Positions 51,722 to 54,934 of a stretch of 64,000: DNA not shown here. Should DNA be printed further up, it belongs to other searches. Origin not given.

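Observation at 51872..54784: Stand-alone AEP/PrimPol - SF2 helicase - HKD(PLD) nuclease fusion: candidate single-gene conflict system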

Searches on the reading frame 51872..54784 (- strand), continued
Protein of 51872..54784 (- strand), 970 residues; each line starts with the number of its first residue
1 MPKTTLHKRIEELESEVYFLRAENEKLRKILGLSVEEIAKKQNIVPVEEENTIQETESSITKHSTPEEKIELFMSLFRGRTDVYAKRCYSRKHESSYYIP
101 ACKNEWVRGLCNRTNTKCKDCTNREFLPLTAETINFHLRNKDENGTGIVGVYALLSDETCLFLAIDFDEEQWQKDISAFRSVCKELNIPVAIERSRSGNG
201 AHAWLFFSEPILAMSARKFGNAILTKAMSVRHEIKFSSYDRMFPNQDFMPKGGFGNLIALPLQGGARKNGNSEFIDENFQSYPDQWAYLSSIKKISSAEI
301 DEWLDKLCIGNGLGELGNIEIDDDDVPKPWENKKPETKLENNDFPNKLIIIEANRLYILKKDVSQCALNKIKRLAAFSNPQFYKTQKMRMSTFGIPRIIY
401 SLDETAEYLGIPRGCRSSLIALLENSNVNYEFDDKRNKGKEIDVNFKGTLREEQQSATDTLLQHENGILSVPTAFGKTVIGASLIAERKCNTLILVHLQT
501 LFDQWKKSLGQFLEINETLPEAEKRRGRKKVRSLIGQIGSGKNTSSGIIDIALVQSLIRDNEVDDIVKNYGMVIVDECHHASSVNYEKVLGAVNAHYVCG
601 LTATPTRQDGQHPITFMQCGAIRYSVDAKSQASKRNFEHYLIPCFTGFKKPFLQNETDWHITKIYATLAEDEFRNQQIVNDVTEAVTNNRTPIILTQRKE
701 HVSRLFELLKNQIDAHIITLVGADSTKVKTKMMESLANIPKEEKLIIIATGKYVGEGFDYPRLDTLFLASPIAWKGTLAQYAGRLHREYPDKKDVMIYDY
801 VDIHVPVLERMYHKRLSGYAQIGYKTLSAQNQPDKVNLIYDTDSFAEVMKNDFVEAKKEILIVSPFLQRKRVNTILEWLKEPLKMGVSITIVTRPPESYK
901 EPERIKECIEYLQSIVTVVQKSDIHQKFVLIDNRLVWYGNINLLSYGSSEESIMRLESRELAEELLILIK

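Call 89: get_annotated_region(hit=H18, flank=9000)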
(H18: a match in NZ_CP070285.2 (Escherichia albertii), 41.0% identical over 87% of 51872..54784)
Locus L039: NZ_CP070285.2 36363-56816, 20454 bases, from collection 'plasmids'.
description: Escherichia albertii strain Sample 169 plasmid pESA134_1, complete sequence
organism: Escherichia albertii (NCBI taxid 208962)
taxonomy: Bacteria; Pseudomonadota; Gammaproteobacteria; Enterobacterales; Enterobacteriaceae; Escherichia; Escherichia albertii
host: -; source: Yunnan,Bat; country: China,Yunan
typing (MOB-suite, as given by PLSDB): non-mobilizable; replicon IncFIA; mating-pair formation MPF_F
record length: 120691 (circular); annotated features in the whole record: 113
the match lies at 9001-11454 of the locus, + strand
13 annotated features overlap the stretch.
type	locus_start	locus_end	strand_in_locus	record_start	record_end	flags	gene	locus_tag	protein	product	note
CDS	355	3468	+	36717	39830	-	-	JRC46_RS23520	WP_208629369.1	inverse autotransporter beta domain-containing protein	-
CDS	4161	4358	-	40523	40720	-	-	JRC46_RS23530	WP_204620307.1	hypothetical protein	-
CDS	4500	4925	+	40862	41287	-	-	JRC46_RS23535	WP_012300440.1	hypothetical protein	-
CDS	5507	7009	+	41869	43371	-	-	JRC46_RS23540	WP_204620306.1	hypothetical protein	-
CDS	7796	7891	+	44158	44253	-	dqlB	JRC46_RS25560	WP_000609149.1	DinQ-like type I toxin DqlB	-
CDS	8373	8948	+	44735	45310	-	-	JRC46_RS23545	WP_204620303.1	recombinase family protein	GO:0006310 - DNA recombination [Evidence IEA]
CDS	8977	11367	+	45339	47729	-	-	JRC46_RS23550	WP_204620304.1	DEAD/DEAH box helicase family protein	-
CDS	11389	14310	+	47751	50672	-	-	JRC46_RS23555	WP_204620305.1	Tn3 family transposase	-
CDS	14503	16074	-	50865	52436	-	-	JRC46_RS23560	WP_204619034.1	IS66 family transposase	-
CDS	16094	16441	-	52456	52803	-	tnpB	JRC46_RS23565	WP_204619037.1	IS66 family insertion sequence element accessory protein TnpB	-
CDS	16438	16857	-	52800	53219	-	-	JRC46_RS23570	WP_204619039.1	transposase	GO:0006313 - DNA transposition [Evidence IEA]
CDS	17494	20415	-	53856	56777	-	-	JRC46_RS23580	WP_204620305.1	Tn3 family transposase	-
CDS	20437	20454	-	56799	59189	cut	-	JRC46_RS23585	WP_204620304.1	DEAD/DEAH box helicase family protein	-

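Call 90: get_annotated_region(hit=H3, flank=7000)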
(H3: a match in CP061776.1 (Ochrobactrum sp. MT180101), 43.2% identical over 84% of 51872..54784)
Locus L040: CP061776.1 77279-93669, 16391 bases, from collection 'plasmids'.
description: Ochrobactrum sp. MT180101 plasmid unnamed3, complete sequence
organism: Ochrobactrum sp. MT180101 (NCBI taxid 2726427)
taxonomy: Bacteria; Pseudomonadota; Alphaproteobacteria; Hyphomicrobiales; Brucellaceae; Ochrobactrum; Ochrobactrum sp. MT180101
host: -; source: Water,Breeding wastewater; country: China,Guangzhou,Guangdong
typing (MOB-suite, as given by PLSDB): conjugative; replicon rep_cluster_592; relaxase MOBQ; mating-pair formation MPF_T
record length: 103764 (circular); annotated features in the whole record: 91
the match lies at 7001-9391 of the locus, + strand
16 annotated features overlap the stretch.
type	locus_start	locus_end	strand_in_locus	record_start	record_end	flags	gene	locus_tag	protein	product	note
CDS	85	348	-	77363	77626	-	-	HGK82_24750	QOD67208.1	hypothetical protein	-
CDS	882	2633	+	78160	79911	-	-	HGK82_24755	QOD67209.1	ParB/RepB/Spo0J family partition protein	-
CDS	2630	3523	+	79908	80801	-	-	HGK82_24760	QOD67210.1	hypothetical protein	-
CDS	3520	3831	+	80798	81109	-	-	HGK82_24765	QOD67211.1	hypothetical protein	-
CDS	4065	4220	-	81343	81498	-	-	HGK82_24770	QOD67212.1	hypothetical protein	-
CDS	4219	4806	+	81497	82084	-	-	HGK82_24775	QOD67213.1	hypothetical protein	-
CDS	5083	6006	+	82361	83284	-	-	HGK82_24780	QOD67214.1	DUF1738 domain-containing protein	-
CDS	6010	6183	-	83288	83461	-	-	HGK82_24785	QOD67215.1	hypothetical protein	-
CDS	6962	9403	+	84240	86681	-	-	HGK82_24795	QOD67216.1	DEAD/DEAH box helicase family protein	-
CDS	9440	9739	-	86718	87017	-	-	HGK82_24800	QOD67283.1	DUF736 domain-containing protein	-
CDS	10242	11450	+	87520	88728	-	-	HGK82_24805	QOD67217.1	tyrosine-type recombinase/integrase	-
CDS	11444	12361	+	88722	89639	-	-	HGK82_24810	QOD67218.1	tyrosine-type recombinase/integrase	-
CDS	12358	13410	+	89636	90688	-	-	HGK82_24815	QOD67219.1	tyrosine-type recombinase/integrase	-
CDS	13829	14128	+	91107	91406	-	-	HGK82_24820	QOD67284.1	DUF736 domain-containing protein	-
CDS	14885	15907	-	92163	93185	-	-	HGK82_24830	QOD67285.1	IS110 family transposase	-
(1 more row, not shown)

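Call 91: get_annotated_region(hit=H5, flank=7000)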
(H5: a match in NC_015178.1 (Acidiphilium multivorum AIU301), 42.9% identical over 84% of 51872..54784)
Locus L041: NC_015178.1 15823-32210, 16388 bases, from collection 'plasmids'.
description: Acidiphilium multivorum AIU301 plasmid pACMV1, complete sequence
organism: Acidiphilium multivorum AIU301 (NCBI taxid 926570)
taxonomy: Bacteria; Pseudomonadota; Alphaproteobacteria; Rhodospirillales; Acetobacteraceae; Acidiphilium; Acidiphilium multivorum; Acidiphilium multivorum AIU301
host: -; source: -; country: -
typing (MOB-suite, as given by PLSDB): conjugative; replicon rep_cluster_748; relaxase MOBF; mating-pair formation MPF_T
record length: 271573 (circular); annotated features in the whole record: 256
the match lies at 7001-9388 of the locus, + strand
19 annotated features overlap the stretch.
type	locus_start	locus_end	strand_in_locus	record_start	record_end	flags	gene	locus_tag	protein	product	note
CDS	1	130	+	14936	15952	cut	-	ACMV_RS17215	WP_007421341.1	IS1595-like element ISAcr1 family transposase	GO:0006313 - DNA transposition [Evidence IEA]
CDS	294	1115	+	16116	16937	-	-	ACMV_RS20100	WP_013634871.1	winged helix-turn-helix domain-containing protein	GO:0000160 - phosphorelay signal transduction system [Evidence IEA]; GO:0006355 - regulation of DNA-templated ...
CDS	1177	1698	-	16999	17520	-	-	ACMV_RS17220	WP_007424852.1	hypothetical protein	-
CDS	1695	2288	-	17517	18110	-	-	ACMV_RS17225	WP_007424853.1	redoxin domain-containing protein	-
CDS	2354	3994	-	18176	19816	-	merA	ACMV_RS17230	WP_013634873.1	mercury(II) reductase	-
CDS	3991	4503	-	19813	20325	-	-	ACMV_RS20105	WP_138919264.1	hypothetical protein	-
CDS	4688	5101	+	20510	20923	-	-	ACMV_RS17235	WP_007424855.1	helix-turn-helix domain-containing protein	-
CDS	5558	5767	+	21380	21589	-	-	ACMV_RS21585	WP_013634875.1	IS110 family transposase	-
CDS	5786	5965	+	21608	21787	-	-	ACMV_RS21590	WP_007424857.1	hypothetical protein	-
CDS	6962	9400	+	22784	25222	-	-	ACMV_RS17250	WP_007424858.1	DEAD/DEAH box helicase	-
CDS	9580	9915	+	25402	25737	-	-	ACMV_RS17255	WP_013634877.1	hypothetical protein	-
CDS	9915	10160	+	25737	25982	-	-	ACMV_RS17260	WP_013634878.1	HipA N-terminal domain-containing protein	-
CDS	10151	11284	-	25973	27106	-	-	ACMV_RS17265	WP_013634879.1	ISAs1 family transposase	-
CDS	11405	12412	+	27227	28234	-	-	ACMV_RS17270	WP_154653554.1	HipA domain-containing protein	-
CDS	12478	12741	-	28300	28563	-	-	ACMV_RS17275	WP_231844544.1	hypothetical protein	-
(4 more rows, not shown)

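Call 92: get_annotated_region(hit=H10, flank=7000)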
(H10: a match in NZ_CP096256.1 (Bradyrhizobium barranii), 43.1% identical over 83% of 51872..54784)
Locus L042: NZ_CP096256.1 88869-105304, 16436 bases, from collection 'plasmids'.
description: Bradyrhizobium barranii subsp. apii strain 1S5 plasmid pBb1S5a, complete sequence
organism: Bradyrhizobium barranii (NCBI taxid 2819348)
taxonomy: Bacteria; Pseudomonadota; Alphaproteobacteria; Hyphomicrobiales; Nitrobacteraceae; Bradyrhizobium; Bradyrhizobium barranii
host: -; source: Glycine max cv. AC Glengarry,Cell culture,Root nodule from soybean plant inoculated with root zone soil from ...; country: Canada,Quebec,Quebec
typing (MOB-suite, as given by PLSDB): mobilizable; replicon rep_cluster_506; relaxase MOBP
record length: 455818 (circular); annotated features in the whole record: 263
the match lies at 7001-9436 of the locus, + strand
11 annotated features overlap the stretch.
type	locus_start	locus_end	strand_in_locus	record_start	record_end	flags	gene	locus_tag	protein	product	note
CDS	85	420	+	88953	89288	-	-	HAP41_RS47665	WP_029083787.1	type II toxin-antitoxin system PrlF family antitoxin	-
CDS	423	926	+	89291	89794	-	-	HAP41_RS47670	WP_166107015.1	type II toxin-antitoxin system YhaV family toxin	-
CDS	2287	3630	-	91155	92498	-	-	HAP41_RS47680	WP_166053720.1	IS1380 family transposase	-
CDS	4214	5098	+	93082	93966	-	-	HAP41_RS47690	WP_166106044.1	site-specific integrase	-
CDS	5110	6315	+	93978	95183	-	-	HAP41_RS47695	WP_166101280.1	IS91 family transposase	-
CDS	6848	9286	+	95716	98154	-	-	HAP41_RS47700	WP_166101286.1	DEAD/DEAH box helicase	-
CDS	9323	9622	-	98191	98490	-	-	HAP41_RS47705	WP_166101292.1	DUF736 domain-containing protein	-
CDS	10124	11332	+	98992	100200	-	-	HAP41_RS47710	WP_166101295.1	tyrosine-type recombinase/integrase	GO:0015074 - DNA integration [Evidence IEA]; GO:0006310 - DNA recombination [Evidence IEA]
CDS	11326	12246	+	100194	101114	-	-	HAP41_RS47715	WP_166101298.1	tyrosine-type recombinase/integrase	GO:0015074 - DNA integration [Evidence IEA]; GO:0006310 - DNA recombination [Evidence IEA]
CDS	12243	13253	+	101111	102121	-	-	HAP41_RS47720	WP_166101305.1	tyrosine-type recombinase/integrase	GO:0015074 - DNA integration [Evidence IEA]; GO:0006310 - DNA recombination [Evidence IEA]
CDS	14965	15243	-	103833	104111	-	-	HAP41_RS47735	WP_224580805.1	hypothetical protein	-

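Call 93: get_annotated_region(hit=H2, flank=7000)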
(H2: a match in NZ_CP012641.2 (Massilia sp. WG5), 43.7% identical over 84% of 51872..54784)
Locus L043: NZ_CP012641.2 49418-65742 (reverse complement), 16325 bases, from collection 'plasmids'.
description: Massilia sp. WG5 plasmid unnamed 1, complete sequence
organism: Massilia sp. WG5 (NCBI taxid 1707785)
taxonomy: Bacteria; Pseudomonadota; Betaproteobacteria; Burkholderiales; Oxalobacteraceae; Massilia; Massilia sp. WG5
host: -; source: cell culture,soil; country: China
typing (MOB-suite, as given by PLSDB): mobilizable; relaxase MOBF
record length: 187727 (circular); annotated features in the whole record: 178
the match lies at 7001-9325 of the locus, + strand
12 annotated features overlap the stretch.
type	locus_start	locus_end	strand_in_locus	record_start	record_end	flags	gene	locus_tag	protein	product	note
CDS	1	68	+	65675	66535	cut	nadC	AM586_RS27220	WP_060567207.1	carboxylating nicotinate-nucleotide diphosphorylase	GO:0019363 - pyridine nucleotide biosynthetic process [Evidence IEA]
CDS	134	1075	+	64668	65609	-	-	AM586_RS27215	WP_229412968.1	PDR/VanB family oxidoreductase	-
CDS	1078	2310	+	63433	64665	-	-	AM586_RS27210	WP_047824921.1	Gfo/Idh/MocA family oxidoreductase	-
CDS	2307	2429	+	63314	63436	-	-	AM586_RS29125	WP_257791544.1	hypothetical protein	-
CDS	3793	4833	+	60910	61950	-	-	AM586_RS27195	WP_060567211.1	IS110 family transposase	-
CDS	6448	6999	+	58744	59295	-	-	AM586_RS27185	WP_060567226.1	hypothetical protein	-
CDS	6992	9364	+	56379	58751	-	-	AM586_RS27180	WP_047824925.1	DEAD/DEAH box helicase family protein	-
CDS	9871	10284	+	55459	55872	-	-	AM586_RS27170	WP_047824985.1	type II toxin-antitoxin system RelE/ParE family toxin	-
CDS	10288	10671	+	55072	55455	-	-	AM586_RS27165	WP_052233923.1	addiction module antidote protein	-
CDS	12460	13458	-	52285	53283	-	-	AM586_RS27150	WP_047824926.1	dihydrodipicolinate synthase family protein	-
CDS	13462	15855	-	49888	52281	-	-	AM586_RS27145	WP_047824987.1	MMPL family transporter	-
CDS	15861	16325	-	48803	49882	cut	-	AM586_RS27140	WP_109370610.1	YCF48-related protein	-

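Call 95: search_protein_families(library=padloc, proteins=[L026:7569-9965:+, L030:10893-12560:+, L034:7400-7909:+], max_evalue=0.00001)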
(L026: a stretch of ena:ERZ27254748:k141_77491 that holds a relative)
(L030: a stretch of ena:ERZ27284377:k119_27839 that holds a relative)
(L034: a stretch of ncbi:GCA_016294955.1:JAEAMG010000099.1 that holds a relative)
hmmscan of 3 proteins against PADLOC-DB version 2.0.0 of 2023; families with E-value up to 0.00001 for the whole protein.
L026:7569-9965:+ (798 aa): 47 families (the best 25 are shown)
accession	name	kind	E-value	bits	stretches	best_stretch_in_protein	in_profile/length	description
PDLC02842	DpdE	-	8.2e-63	210.5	1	247-652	723-1137/1176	DpdE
PDLC00633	ZorD1|ZorD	-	1.2e-62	210.2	1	159-665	365-884/908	"SWI2/SNF2 helicase, Mrr-like nuclease"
PDLC02850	DpdE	-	3.5e-58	195.4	1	241-670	820-1246/1282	DpdE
PDLC00631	ZorD1|ZorD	-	4e-57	191.7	1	228-643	440-881/1071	"SWI2/SNF2 helicase, Mrr-like nuclease"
PDLC02845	DpdE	-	8.1e-56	187.5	1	226-673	840-1279/1293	DpdE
PDLC00629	ZorD1|ZorD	-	3.3e-53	178.9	2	343-641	629-924/1012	"SWI2/SNF2 helicase, Mrr-like nuclease"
PDLC02849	DpdE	-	3.8e-52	175.5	1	226-661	397-828/857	DpdE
PDLC00634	ZorD1|ZorD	-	8.5e-49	164.2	2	342-639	635-934/1208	"SWI2/SNF2 helicase, Mrr-like nuclease"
PDLC00632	ZorD1|ZorD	-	1.8e-44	150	2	343-670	740-1084/1101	"SWI2/SNF2 helicase, Mrr-like nuclease"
PDLC02619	DrmD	-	4.1e-44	148.9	2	575-698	480-601/872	DrmD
PDLC02851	DpdE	-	7.8e-44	147.8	1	228-669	596-1038/1055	DpdE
PDLC02623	DrmD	-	1.5e-43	146.8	2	510-677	502-669/1040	DrmD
PDLC02627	DrmD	-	1.9e-43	146.7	1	232-663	306-695/748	DrmD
PDLC02500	BrxHI|BrxHII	-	2.6e-42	143.4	1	521-652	466-595/933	BrxHI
PDLC00628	ZorD1|ZorD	-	3.9e-40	135.4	1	226-642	509-943/1171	"SWI2/SNF2 helicase, Mrr-like nuclease"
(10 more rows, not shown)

L030:10893-12560:+ (555 aa): 31 families (the best 25 are shown)
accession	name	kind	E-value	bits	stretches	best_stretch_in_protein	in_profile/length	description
PDLC02861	DpdF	-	7.2e-193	640.2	2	2-397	17-412/611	DpdF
PDLC02864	DpdF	-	2.7e-177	589.3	2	2-394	11-403/610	DpdF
PDLC02870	DpdF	-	8.5e-135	448.2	2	1-339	1-341/534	DpdF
PDLC03928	PsyrT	-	1.6e-112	375.1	1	2-342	9-359/689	-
PDLC02865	DpdF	-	9.6e-107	356.1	1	2-341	748-1093/1499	DpdF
PDLC02859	DpdF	-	1.3e-62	210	1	7-329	94-426/545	DpdF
PDLC02868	DpdF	-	1.5e-52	176.6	2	6-191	331-524/1078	DpdF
PDLC01089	C3a193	-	3.1e-50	169.5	1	29-326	268-590/983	poss. alt. Cas3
PDLC02863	DpdF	-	3.9e-50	169.1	2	176-341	1-167/488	DpdF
PDLC02855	DpdF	-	1.8e-42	143.6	1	26-331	153-482/825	DpdF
PDLC02872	DpdF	-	9.2e-38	128.3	1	23-334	167-511/859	DpdF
PDLC02867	DpdF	-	1.8e-34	117.2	1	16-339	139-489/855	DpdF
PDLC02857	DpdF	-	3e-30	103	2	270-334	475-544/911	DpdF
PDLC02862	DpdF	-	6.2e-30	101.7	1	27-330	134-465/811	DpdF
PDLC02503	BrxHI|BrxHII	-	2.1e-23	80.5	1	2-328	13-353/698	BrxHI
PDLC02571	DrmA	-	2.3e-06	23.4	1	272-334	1053-1114/1282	DrmA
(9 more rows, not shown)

L034:7400-7909:+ (169 aa): 0 families

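Call 105: find_related_loci(query=A1, collection=metagenome_contigs, flank=6000)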
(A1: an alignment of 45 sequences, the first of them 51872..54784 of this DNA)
Query A1 (970 aa) in metagenome_contigs; peptide patterns used: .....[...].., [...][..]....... (x = any residue, [..] = any of these).
600 stretches matched a pattern (row limit reached: there are more); 585 encode a relative of the query (tblastn E <= 1e-3); the best 80 are kept; 80 distinct loci.
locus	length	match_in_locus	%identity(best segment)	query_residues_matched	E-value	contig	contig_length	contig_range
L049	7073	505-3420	77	4-969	0e+0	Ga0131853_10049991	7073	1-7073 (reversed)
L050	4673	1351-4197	79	1-959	0e+0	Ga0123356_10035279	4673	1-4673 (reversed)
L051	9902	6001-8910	78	6-969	0e+0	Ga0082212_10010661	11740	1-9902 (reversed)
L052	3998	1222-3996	77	1-940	0e+0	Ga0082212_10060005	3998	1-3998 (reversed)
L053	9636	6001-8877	59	6-969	0e+0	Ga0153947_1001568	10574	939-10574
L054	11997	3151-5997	56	13-966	0e+0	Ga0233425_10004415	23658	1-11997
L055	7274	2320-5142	54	20-958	0e+0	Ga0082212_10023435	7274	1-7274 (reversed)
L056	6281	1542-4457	52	11-970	0e+0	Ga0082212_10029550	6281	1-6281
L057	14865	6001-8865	52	6-966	0e+0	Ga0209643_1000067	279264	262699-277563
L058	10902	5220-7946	54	50-966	0e+0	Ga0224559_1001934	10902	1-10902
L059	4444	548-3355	52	20-969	0e+0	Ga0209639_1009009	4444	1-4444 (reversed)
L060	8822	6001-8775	51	11-970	0e+0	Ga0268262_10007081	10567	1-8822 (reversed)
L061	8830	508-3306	52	33-966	0e+0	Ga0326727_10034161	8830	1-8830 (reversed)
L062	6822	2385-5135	52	20-966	0e+0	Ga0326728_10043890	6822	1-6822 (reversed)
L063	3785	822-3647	52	12-966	0e+0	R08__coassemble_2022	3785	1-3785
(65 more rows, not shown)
